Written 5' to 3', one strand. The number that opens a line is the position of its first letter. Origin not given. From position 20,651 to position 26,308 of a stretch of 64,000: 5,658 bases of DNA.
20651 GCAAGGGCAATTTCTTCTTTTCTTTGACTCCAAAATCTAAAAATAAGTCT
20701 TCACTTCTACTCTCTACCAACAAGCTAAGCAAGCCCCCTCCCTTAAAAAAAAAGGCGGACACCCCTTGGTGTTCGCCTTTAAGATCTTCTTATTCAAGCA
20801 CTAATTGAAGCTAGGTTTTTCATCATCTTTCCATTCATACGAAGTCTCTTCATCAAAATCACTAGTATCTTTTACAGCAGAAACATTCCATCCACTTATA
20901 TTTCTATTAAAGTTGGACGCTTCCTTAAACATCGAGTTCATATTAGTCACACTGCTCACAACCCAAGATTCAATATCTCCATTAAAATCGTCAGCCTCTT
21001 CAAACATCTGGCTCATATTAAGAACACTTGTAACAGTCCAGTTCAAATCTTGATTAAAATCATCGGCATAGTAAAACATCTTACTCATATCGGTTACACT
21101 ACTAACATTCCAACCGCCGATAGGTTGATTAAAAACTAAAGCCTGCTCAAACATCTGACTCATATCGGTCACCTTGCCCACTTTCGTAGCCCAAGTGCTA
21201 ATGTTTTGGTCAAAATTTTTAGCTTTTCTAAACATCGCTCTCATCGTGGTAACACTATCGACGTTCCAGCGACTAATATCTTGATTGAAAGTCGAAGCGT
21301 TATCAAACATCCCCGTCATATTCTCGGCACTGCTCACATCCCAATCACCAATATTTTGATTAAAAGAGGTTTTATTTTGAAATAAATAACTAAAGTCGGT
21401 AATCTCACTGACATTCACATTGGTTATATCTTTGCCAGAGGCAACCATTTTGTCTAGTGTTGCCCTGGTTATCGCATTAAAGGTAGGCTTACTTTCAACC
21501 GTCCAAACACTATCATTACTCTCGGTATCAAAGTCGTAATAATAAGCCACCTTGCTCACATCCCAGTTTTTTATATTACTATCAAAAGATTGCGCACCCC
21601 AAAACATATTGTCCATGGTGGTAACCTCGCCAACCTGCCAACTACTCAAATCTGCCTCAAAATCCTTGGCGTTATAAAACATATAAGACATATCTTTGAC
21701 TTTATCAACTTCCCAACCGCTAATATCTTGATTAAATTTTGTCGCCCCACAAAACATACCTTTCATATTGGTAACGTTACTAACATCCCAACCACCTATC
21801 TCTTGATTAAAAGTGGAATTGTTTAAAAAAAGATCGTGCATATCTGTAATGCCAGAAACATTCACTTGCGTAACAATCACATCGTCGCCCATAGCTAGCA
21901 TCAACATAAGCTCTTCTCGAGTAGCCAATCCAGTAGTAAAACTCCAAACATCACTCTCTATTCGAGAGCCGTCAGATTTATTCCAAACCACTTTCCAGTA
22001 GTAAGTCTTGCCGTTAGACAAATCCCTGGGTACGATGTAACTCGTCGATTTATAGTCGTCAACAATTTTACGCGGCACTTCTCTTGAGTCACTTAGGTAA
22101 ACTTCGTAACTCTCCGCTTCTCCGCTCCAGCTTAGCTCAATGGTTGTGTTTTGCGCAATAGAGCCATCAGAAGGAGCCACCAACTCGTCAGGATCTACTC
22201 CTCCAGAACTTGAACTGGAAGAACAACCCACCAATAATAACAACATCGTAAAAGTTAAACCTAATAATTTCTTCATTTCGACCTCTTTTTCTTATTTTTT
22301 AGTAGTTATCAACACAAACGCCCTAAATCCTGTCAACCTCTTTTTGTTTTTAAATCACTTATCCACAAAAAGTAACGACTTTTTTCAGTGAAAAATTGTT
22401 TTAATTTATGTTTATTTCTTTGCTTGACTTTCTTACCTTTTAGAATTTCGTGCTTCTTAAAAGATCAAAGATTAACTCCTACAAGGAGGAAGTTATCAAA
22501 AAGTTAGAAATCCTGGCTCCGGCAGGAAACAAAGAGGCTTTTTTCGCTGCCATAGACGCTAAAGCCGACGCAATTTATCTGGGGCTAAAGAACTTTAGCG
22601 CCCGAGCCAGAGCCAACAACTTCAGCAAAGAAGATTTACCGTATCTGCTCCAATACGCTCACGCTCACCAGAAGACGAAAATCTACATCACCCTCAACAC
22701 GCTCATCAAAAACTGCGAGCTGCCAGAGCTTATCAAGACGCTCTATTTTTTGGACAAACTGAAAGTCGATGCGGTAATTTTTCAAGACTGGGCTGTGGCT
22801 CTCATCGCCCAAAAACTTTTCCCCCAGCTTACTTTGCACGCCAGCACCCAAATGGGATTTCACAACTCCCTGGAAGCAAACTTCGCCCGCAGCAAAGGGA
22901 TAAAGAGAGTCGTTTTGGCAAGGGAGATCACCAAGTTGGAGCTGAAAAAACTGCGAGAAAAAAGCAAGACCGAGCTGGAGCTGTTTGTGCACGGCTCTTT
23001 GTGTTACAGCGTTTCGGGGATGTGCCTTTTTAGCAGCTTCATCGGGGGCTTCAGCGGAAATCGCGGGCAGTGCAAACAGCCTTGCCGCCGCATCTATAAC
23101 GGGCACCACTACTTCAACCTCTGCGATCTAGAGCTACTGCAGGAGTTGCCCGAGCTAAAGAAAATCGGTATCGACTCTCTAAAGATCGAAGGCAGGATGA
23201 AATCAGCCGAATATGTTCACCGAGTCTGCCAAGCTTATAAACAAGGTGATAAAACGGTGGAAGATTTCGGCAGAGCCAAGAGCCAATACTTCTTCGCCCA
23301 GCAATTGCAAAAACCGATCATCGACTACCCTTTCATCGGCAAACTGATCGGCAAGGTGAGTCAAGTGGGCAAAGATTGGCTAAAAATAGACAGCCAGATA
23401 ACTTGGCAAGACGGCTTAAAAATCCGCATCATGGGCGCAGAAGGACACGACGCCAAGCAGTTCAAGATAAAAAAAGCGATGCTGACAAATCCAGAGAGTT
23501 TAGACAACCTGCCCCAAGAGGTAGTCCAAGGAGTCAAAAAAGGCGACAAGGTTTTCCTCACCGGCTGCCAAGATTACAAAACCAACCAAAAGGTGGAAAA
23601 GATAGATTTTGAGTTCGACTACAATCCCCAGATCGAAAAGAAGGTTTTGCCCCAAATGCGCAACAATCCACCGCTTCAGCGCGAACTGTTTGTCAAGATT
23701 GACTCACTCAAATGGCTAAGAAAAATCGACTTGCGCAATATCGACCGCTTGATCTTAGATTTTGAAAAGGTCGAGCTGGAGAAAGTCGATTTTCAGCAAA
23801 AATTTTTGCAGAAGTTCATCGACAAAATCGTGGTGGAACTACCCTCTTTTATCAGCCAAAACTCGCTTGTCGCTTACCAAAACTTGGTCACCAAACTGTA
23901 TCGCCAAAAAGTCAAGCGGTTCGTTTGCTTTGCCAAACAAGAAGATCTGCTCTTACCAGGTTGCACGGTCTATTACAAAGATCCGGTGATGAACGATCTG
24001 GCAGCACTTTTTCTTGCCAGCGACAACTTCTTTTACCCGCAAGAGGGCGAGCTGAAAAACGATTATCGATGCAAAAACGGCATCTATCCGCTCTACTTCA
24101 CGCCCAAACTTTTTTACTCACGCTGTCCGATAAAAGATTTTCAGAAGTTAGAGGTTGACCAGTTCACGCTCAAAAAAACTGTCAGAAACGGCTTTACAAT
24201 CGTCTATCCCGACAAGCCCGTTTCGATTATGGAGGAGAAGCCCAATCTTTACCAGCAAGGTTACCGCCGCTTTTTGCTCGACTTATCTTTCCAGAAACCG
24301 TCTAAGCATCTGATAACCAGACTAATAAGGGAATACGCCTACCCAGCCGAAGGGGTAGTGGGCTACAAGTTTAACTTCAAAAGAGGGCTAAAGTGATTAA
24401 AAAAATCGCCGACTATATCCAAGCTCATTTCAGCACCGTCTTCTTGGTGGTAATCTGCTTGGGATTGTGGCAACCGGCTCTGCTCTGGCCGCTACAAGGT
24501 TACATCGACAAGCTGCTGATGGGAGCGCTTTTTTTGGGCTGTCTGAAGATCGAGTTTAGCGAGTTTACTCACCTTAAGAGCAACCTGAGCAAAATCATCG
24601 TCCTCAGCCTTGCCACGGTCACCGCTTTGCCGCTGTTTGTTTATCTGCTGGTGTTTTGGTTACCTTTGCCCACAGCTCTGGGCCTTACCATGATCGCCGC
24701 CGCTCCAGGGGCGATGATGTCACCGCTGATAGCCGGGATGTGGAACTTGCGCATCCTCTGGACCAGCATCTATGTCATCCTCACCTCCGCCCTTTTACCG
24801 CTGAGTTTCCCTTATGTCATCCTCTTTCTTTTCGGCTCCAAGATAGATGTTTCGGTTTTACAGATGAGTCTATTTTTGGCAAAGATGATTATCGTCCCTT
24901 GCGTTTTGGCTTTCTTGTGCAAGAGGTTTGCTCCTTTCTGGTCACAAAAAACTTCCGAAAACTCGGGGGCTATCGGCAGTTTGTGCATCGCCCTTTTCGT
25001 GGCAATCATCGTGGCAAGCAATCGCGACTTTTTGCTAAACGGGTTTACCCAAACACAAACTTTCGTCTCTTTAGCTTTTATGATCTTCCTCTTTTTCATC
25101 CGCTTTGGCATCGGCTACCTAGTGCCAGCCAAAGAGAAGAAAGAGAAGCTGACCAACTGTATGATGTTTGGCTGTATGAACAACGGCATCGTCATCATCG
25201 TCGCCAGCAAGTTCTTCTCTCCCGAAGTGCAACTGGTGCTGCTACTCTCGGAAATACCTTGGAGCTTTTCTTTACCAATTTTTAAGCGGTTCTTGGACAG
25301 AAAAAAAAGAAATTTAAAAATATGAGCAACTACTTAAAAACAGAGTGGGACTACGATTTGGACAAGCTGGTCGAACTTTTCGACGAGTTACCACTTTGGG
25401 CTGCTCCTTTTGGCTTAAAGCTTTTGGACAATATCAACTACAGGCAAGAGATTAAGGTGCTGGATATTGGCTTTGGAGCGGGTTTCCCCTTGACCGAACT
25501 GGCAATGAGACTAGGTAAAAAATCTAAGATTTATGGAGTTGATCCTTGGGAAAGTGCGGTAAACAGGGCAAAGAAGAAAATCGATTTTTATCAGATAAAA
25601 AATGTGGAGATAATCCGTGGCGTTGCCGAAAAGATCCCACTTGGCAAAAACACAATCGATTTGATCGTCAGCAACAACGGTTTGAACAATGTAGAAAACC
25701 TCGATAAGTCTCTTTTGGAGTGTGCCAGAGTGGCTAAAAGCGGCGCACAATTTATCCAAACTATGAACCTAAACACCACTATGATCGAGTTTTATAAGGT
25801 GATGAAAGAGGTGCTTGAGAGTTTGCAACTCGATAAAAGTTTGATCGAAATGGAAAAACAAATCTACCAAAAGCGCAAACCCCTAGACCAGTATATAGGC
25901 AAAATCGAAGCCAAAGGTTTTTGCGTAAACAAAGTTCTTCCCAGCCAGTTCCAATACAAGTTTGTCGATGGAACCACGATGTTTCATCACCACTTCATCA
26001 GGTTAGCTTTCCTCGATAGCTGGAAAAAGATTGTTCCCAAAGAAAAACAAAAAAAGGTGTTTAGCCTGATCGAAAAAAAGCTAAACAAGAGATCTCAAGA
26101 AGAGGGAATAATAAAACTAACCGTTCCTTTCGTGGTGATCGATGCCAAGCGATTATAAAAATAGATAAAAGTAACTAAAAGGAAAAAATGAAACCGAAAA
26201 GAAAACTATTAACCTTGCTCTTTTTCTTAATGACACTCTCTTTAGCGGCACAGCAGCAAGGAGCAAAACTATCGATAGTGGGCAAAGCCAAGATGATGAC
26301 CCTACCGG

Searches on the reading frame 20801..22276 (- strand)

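Call 32: search_protein_families(library=pfam, proteins=[window:20801-22276:-], max_evalue=0.0001)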
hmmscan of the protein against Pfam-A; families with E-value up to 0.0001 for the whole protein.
window:20801-22276:- (491 aa): 1 family
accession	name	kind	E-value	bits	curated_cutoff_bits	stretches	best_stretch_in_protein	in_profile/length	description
PF03382.20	DUF285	-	5.7e-101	333.1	25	5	135-238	17-120/120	Mycoplasma protein of unknown function, DUF285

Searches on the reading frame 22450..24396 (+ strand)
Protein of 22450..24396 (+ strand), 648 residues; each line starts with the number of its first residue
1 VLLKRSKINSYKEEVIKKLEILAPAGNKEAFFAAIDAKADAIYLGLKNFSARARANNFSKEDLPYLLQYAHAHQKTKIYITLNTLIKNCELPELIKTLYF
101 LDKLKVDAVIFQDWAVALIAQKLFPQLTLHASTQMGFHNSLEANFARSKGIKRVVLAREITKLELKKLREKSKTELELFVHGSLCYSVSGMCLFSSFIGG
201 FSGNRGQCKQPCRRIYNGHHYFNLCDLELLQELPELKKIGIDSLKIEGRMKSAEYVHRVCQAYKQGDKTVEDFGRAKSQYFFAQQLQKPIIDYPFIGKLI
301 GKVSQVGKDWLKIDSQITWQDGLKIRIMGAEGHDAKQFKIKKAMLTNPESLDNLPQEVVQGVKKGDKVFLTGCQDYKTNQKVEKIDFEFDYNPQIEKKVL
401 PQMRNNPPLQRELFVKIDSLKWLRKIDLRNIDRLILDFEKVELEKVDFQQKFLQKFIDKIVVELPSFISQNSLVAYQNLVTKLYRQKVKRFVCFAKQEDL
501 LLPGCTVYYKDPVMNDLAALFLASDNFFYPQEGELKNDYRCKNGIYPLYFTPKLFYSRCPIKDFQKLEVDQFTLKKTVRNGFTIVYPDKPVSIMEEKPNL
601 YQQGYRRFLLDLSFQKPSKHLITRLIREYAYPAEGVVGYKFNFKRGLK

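Call 32: search_protein_families(library=pfam, proteins=[window:22450-24396:+], max_evalue=0.0001)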
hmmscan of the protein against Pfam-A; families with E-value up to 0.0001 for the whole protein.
window:22450-24396:+ (648 aa): 1 family
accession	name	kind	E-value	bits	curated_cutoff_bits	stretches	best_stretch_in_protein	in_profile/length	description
PF01136.24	Peptidase_U32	-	6.3e-62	209.3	22.4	1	92-267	2-195/233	Peptidase family U32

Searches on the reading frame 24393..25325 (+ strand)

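Call 32: search_protein_families(library=pfam, proteins=[window:24393-25325:+], max_evalue=0.0001)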
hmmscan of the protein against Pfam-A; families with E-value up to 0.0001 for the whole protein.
window:24393-25325:+ (310 aa): 1 family
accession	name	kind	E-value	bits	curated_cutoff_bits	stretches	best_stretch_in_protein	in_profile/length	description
PF01758.21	SBF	-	7.8e-09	35.9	24.3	1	50-215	12-189/191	Sodium Bile acid symporter family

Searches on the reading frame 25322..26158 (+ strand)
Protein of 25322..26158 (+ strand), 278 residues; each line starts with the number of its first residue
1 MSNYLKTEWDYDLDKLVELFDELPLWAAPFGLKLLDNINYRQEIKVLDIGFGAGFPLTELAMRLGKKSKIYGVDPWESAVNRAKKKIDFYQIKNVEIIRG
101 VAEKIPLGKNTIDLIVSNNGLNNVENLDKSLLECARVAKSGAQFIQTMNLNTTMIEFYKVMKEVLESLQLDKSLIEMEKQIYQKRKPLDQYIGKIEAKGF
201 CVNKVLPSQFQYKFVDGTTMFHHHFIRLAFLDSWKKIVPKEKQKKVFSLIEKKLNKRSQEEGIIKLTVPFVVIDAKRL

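Call 32: search_protein_families(library=pfam, proteins=[window:25322-26158:+], max_evalue=0.0001)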
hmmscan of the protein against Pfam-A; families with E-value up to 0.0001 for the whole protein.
window:25322-26158:+ (278 aa): 9 families
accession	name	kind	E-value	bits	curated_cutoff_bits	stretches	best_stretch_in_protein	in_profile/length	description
PF13847.12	Methyltransf_31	-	9.3e-19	68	27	1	43-170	4-124/145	Methyltransferase domain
PF08241.18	Methyltransf_11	-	6.3e-18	65.6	21.2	1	47-145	1-94/95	Methyltransferase domain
PF13649.12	Methyltransf_25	-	2.5e-15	57.4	27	1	46-141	1-96/97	Methyltransferase domain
PF01209.24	Ubie_methyltran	-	1.1e-12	48.3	20.1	1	33-146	38-151/233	ubiE/COQ5 methyltransferase family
PF08242.18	Methyltransf_12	-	3.5e-10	40.9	30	1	47-143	1-97/98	Methyltransferase domain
PF13489.12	Methyltransf_23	-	2.5e-06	27.8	27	1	41-149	21-120/164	Methyltransferase domain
PF06325.19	PrmA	-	2.8e-06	27.5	22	1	32-132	152-247/296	Ribosomal protein L11 methyltransferase (PrmA)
PF01135.25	PCMT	-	2.3e-05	24.7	20.3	1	36-100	67-131/210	Protein-L-isoaspartate(D-aspartate) O-methyltransferase (PCMT)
PF02527.21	GidB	-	8.5e-05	22.4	27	0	39-127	43-130/184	rRNA small subunit methyltransferase G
